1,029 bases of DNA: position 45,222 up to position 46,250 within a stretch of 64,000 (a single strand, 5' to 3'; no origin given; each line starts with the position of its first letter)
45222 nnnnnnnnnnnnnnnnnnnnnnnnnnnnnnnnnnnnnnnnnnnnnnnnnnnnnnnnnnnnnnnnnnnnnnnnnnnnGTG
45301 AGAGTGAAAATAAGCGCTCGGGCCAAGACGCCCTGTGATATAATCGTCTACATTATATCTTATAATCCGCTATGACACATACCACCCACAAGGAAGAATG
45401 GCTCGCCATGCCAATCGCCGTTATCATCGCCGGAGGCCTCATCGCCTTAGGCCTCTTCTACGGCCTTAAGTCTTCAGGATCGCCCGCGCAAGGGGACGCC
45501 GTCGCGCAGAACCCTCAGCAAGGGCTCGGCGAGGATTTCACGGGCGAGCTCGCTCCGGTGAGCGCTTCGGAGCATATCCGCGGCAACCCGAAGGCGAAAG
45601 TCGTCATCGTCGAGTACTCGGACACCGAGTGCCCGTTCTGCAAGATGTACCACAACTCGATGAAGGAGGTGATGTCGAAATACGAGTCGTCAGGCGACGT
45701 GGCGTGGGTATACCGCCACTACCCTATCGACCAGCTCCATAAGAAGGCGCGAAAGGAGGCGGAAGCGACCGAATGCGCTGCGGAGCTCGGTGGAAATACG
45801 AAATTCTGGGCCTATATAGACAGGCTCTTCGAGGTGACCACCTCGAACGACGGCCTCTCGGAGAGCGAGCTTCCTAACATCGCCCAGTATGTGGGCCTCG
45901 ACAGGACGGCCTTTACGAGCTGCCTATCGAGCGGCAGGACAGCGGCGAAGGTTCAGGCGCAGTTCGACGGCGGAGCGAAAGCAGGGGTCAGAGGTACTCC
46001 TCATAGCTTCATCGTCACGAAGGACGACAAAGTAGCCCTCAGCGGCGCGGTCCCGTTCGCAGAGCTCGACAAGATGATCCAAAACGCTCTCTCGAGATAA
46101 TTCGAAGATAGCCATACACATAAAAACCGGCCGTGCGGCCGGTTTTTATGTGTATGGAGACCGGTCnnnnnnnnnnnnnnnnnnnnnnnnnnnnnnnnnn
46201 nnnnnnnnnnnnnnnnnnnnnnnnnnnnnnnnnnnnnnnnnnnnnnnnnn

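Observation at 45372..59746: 14-kb extracytoplasmic redox/metal locus bracketed by two DsbA-like paralogues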

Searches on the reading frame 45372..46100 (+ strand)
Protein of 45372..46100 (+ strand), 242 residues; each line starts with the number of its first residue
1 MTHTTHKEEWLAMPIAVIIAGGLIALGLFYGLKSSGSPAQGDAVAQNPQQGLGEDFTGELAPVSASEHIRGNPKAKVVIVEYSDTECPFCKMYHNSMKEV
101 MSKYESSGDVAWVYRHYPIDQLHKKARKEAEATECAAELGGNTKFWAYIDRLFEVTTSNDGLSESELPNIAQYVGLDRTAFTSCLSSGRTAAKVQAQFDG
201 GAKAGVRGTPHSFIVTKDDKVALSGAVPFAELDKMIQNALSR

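Call 4: search_protein_families(library=pfam, max_evalue=0.01, proteins=[window:45372-46100:+])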
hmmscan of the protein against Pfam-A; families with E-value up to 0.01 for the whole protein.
window:45372-46100:+ (242 aa): 6 families
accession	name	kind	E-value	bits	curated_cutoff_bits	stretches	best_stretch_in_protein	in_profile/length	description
PF13462.12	Thioredoxin_4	-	7e-23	82.1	23.2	1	66-237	4-164/165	Thioredoxin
PF01323.26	DSBA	-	2e-14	54.2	25.6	1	79-236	2-190/191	DSBA-like thioredoxin domain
PF13098.12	Thioredoxin_2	-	8.7e-09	36.1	27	1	74-235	4-103/104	Thioredoxin-like domain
PF13192.12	Thioredoxin_3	-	0.0025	18.3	24.8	0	197-229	38-67/76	Thioredoxin domain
PF18400.7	Thioredoxin_12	-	0.0031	17.9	26.1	0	68-120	135-185/190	Thioredoxin-like domain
PF00085.26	Thioredoxin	-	0.0052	17.2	23.5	0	74-106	17-49/103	Thioredoxin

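Call 8: find_encoding_contigs(protein=window:45372-46100:+, flank=10000, max_places=6)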
Protein window:45372-46100:+ (242 aa): 1 contig read that carries it; 1 place shown.
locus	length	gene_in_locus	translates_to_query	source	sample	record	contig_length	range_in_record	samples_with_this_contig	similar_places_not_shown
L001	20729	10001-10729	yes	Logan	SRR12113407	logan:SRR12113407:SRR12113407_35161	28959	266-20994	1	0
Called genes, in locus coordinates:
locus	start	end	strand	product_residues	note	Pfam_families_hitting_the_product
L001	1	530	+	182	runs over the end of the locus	-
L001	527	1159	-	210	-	PF13398:Peptidase_M50B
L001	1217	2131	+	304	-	PF01471:PG_binding_1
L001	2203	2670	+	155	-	PF01471:PG_binding_1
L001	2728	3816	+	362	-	PF11141:DUF2914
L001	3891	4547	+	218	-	-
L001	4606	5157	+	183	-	-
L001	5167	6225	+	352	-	PF02547:Queuosine_synth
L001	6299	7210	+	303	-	PF00763:THF_DHG_CYH, PF02882:THF_DHG_CYH_C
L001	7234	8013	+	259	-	PF04402:SIMPL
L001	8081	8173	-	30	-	-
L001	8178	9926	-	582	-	PF05157:MshEN, PF00437:T2SSE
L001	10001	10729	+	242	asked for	PF13098:Thioredoxin_2, PF13462:Thioredoxin_4, PF01323:DSBA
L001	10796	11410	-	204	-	-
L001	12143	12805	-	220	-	-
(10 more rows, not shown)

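Call 9: search_protein_families(library=ncbifam, max_evalue=0.01, proteins=[window:45372-46100:+])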
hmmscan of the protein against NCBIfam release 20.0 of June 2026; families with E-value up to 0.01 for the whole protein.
window:45372-46100:+ (242 aa): 4 families
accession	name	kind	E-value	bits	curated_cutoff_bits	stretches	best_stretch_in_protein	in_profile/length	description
NF041057.1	Rcas_1661_fam_Se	equivalog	6.2e-24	84.9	190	1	68-238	82-246/247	Rcas_1661 family thioredoxin-like (seleno)lipoprotein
NF008129.0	PRK10877.1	equivalog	4.6e-06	26.1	215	1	72-138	104-165/237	bifunctional protein-disulfide isomerase/oxidoreductase DsbC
NF047695.1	ThlDiSintDsbAHaem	equivalog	0.00034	20.1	290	1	69-225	32-183/206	thiol:disulfide interchange protein DsbA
NF008657.0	PRK11657.1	equivalog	0.00036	19.8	124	1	70-131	112-167/251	thiol:disulfide interchange protein DsbG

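Call 90: search_solved_structures(query=window:45372-46100:+, max_evalue=0.001, show_alignments=1)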
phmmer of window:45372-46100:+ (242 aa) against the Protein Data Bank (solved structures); distinct sequences matched with E-value up to 0.001: 16.
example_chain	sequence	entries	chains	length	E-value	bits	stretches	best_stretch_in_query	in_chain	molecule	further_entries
4n30_A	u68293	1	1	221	3.1e-17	66.3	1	64-220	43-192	Protein disulfide isomerase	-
3f4r_A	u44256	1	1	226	1.9e-12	50.6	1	57-221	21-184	Putative uncharacterized protein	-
3f4s_A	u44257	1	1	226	9.5e-12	48.3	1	57-221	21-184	Putative uncharacterized protein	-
3f4t_A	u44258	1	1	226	2.2e-11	47.1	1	57-221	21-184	Putative uncharacterized protein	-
4pwp_A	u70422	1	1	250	8.4e-09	38.7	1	71-241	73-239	DsbA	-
4pwo_A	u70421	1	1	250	1.5e-08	37.8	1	72-241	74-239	DsbA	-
7unn_A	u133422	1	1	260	3.6e-08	36.6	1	72-241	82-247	Thioredoxin domain-containing protein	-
3gyk_A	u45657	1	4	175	3.8e-08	36.5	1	69-218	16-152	27kDa outer membrane protein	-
7uno_A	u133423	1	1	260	8.7e-07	32.1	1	72-241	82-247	Thioredoxin domain-containing protein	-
3eu3_A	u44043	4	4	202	2.9e-06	30.4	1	62-222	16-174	BdbD | Disulfide bond formation protein D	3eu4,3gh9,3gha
6nen_A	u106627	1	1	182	8.3e-05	25.6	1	67-240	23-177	Copper resistance protein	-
3gmf_A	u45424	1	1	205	0.00013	25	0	66-94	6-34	Protein-disulfide isomerase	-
4xvw_A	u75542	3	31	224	0.00014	24.9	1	65-240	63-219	DsbA-like protein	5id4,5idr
6mhh_A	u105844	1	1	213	0.00015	24.8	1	68-240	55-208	Metal resistance protein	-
3gv1_A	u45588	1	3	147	0.0005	23.1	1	65-142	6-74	Disulfide interchange protein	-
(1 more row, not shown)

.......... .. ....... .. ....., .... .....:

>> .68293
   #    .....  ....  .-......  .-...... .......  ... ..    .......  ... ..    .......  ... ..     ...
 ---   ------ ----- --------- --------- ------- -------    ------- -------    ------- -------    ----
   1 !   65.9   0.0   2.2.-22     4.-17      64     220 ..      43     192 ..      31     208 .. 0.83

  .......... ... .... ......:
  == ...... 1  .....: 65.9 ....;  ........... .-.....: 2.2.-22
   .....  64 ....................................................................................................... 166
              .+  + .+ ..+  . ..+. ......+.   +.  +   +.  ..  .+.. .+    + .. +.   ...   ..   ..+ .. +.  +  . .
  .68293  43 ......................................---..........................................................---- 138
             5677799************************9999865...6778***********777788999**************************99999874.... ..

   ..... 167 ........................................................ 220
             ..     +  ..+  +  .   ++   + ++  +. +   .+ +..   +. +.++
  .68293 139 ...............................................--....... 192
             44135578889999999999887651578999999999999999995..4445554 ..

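Call 95: find_related_loci(query=A9, collection=metagenome_contigs, flank=8000)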
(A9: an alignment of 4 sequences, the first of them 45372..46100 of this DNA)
Query A9 (242 aa) in metagenome_contigs; peptide patterns used: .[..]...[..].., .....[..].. (x = any residue, [..] = any of these).
600 stretches matched a pattern (row limit reached: there are more); 543 encode a relative of the query (tblastn E <= 1e-3); the best 80 are kept; 80 distinct loci.
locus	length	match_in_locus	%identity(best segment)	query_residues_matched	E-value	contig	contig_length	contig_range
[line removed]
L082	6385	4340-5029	58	11-240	4e-77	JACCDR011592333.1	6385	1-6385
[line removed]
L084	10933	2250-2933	51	9-240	6e-77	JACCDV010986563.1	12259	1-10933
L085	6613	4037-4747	52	7-240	7e-77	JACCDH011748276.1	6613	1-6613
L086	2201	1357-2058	51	2-241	3e-79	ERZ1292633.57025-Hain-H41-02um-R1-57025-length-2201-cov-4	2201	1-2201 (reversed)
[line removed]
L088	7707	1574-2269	51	11-240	2e-76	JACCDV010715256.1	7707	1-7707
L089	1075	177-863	54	11-240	2e-82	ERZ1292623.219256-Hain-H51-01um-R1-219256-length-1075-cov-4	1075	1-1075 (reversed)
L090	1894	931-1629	52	11-240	1e-79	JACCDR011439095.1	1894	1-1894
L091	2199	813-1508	52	3-240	8e-79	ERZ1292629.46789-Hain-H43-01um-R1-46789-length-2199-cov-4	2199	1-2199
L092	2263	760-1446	53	11-240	5e-78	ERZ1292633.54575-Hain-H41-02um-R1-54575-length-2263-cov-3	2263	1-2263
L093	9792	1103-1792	51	9-242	1e-75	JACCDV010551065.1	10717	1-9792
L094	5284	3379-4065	52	11-240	8e-76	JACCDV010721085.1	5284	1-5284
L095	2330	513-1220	51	7-240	3e-77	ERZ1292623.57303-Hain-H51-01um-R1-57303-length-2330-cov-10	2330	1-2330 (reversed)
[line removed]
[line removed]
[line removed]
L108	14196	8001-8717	52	5-240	6e-73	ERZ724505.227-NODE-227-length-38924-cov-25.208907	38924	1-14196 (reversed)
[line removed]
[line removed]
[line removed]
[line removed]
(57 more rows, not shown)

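Call 98: search_protein_families(library=pfam, max_evalue=0.001, proteins=[L112:7435-7872:+, L104:5652-6200:+, L081:1172-1753:+, L108:11048-12958:+, L144:935-3880:-, L081:3-1175:+, L100:9266-9796:+, L130:10290-11492:-, L119:141-995:-, L098:6222-7355:-])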
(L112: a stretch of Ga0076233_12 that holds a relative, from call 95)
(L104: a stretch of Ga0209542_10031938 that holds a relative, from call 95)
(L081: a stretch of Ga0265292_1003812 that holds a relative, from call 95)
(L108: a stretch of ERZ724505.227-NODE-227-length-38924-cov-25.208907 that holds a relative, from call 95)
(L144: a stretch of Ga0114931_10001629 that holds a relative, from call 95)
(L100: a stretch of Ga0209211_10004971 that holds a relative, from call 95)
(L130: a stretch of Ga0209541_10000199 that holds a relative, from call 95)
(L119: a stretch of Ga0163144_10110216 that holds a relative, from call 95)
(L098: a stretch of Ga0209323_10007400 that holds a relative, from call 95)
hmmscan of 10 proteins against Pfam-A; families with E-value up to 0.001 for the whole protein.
L112:7435-7872:+ (145 aa): 0 families

L104:5652-6200:+ (182 aa): 0 families

L081:1172-1753:+ (193 aa): 3 families
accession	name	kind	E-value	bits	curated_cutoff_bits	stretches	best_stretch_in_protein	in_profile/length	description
PF13482.12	RNase_H_2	-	1.9e-13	51.1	22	1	5-157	2-164/165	RNase_H superfamily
PF10108.15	DNA_pol_B_exo2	-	7.3e-07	29.5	24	0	92-150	106-166/213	Predicted 3'-5' exonuclease related to the exonuclease domain of PolB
PF03104.25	DNA_pol_B_exo1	-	0.00018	21.4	23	0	57-93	158-194/242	DNA polymerase family B, exonuclease domain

L108:11048-12958:+ (636 aa): 2 families
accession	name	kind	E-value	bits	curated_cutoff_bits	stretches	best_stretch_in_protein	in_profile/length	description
PF00122.25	E1-E2_ATPase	-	8e-46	156.3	28.1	1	140-308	11-180/181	E1-E2 ATPase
PF00702.32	Hydrolase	-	1.8e-32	113.7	26.4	1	325-545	1-191/191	haloacid dehalogenase-like hydrolase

L144:935-3880:- (981 aa): 8 families
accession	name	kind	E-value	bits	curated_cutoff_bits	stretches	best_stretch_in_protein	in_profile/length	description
PF00580.27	UvrD-helicase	-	6.6e-62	210.1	23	1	13-314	1-268/271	UvrD/REP helicase N-terminal domain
PF13361.12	UvrD_C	-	3.4e-32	112.7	25.6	2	537-654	244-349/350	UvrD-like helicase C-terminal domain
PF12705.13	PDDEXK_1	-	3.4e-25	89.9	22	1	717-980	2-244/247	PD-(D/E)XK nuclease superfamily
PF13245.12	AAA_19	-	1.1e-14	55.2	25.1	1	18-301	2-133/134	AAA domain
PF13538.12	UvrD_C_2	-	4.8e-10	39.6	27.4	1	628-649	29-50/52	UvrD-like helicase C-terminal domain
PF08696.17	Dna2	-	8.4e-06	26.1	22.4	1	717-810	56-149/204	DNA replication factor Dna2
PF01930.23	Cas_Cas4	-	1.1e-05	26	22.7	0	833-981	41-157/160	Domain of unknown function DUF83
PF13087.12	AAA_12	-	0.00053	20.1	27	0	576-650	129-190/195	AAA domain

L081:3-1175:+ (390 aa): 3 families
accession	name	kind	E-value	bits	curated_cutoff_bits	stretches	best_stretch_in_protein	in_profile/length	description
PF13393.11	tRNA-synt_His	-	6e-42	144.4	25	1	1-275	28-302/308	Histidyl-tRNA synthetase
PF03129.25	HGTP_anticodon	-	1.4e-15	57.6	21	1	300-388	2-93/94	Anticodon binding domain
PF00587.30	tRNA-synt_2b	-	1.3e-11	45.4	29.3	1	30-244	1-124/179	tRNA synthetase class II core domain (G, H, P, S and T)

L100:9266-9796:+ (176 aa): 0 families

L130:10290-11492:- (400 aa): 5 families
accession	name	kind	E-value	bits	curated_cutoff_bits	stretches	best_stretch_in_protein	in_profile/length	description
PF04542.20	Sigma70_r2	-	1.1e-21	76.8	24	1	164-236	1-71/71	Sigma-70 region 2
PF04539.22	Sigma70_r3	-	2.8e-19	69.4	25.3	1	245-323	1-76/78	Sigma-70 region 3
PF04545.22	Sigma70_r4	-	6.9e-17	61.1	24.1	1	338-390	2-50/50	Sigma-70, region 4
PF00140.25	Sigma70_r1_2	-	4.2e-10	39.9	22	1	126-158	1-33/34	Sigma-70 factor, region 1.2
PF03979.19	Sigma70_r1_1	-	1.6e-09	38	22.5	1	51-102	6-57/81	Sigma-70 factor, region 1.1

L119:141-995:- (284 aa): 1 family
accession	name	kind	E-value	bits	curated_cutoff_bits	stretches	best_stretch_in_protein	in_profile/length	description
PF02673.24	BacA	-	3.1e-77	260.2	33.4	1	6-278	1-256/257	Bacitracin resistance protein BacA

L098:6222-7355:- (377 aa): 1 family
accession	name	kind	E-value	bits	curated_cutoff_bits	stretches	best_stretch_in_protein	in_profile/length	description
PF11074.14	DUF2779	-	6.5e-40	136.7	23.3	1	182-307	1-126/126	Domain of unknown function(DUF2779)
